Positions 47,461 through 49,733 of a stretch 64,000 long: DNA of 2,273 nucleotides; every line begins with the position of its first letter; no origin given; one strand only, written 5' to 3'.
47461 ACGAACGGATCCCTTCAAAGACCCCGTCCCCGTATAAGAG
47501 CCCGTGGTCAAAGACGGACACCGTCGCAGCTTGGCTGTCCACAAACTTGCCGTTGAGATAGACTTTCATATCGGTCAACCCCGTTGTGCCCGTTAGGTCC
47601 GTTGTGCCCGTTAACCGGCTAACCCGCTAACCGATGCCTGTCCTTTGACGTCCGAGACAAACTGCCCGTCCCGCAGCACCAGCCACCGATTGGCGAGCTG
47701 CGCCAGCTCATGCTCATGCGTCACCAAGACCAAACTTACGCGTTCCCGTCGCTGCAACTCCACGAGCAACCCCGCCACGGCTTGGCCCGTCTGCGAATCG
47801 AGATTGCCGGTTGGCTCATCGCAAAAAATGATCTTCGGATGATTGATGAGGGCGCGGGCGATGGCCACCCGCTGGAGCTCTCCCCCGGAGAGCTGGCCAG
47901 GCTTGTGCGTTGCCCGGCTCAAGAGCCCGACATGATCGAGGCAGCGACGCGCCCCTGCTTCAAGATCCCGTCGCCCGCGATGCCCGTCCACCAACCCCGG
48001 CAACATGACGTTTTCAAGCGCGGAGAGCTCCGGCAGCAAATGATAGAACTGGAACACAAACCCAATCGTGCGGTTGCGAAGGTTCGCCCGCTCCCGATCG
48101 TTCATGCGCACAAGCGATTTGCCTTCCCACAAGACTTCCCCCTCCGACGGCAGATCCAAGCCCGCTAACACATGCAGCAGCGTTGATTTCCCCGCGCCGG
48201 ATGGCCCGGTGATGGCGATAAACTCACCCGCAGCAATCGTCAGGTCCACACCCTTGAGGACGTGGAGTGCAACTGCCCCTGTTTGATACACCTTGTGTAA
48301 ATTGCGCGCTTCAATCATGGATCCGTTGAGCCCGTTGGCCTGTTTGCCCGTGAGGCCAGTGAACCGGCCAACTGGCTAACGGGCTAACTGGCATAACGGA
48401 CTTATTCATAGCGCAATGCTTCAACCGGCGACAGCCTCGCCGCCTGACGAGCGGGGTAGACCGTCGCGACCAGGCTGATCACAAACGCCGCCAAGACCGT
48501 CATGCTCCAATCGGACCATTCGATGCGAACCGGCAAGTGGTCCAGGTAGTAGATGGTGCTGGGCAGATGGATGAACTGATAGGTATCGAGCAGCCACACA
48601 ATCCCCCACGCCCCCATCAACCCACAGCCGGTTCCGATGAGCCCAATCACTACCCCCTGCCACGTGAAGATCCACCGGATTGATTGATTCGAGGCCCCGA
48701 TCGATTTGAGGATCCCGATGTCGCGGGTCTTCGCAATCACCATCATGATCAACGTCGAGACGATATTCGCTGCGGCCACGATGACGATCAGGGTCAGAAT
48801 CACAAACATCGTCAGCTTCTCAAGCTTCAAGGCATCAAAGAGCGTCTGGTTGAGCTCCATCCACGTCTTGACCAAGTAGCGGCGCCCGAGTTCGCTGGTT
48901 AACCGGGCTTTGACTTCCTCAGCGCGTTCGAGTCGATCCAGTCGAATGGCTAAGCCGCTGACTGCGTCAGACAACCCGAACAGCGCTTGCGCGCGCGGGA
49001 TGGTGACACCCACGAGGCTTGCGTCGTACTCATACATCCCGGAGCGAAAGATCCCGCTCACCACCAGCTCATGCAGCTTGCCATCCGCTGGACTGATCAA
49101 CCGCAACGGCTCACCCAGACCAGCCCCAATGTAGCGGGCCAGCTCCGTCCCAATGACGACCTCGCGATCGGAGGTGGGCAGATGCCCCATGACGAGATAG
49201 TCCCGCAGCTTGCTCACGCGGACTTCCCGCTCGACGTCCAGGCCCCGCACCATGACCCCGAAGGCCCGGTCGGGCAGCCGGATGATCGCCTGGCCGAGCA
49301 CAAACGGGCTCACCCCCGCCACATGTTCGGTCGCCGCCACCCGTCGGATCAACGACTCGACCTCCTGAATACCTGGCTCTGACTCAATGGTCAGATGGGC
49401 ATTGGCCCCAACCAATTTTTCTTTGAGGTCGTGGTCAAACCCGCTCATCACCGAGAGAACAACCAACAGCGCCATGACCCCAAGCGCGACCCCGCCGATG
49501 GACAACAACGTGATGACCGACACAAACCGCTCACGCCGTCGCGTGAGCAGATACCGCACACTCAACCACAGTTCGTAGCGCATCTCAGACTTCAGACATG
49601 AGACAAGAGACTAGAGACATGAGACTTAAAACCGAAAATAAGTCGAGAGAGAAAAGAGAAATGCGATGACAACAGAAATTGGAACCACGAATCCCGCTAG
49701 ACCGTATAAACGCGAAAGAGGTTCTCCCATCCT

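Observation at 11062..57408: Genome-wide style heptamer-repeat (GACAGAR / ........) element marking co-directional gene junctions and often translated into protein tails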

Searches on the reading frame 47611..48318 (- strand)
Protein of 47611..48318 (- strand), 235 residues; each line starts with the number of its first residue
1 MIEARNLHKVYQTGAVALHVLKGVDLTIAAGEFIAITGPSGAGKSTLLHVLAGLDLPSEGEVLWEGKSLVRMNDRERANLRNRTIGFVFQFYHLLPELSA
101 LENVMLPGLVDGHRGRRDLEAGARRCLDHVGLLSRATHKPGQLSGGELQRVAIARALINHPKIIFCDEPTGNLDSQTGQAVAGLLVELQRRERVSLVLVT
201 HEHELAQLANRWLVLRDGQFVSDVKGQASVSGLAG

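Call 83: search_protein_families(library=pfam, max_evalue=0.00001, proteins=[window:47611-48318:-])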
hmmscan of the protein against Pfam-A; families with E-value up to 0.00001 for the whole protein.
window:47611-48318:- (235 aa): 1 family
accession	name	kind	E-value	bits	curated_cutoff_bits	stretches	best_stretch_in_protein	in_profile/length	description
PF00005.33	ABC_tran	-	3.6e-35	122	25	1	21-170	1-136/137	ABC transporter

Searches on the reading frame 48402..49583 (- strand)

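Call 25: search_protein_families(library=pfam, max_evalue=0.00001, proteins=[window:48402-49583:-])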
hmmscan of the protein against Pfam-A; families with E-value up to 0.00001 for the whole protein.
window:48402-49583:- (393 aa): 2 families
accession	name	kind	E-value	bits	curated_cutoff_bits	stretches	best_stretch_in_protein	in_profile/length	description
PF02687.27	FtsX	-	1.6e-20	73.8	25.5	1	261-386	2-120/120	FtsX-like permease C-terminal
PF12704.14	MacB_PCD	-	7.2e-15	56.3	27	1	25-230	1-206/207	MacB-like periplasmic core domain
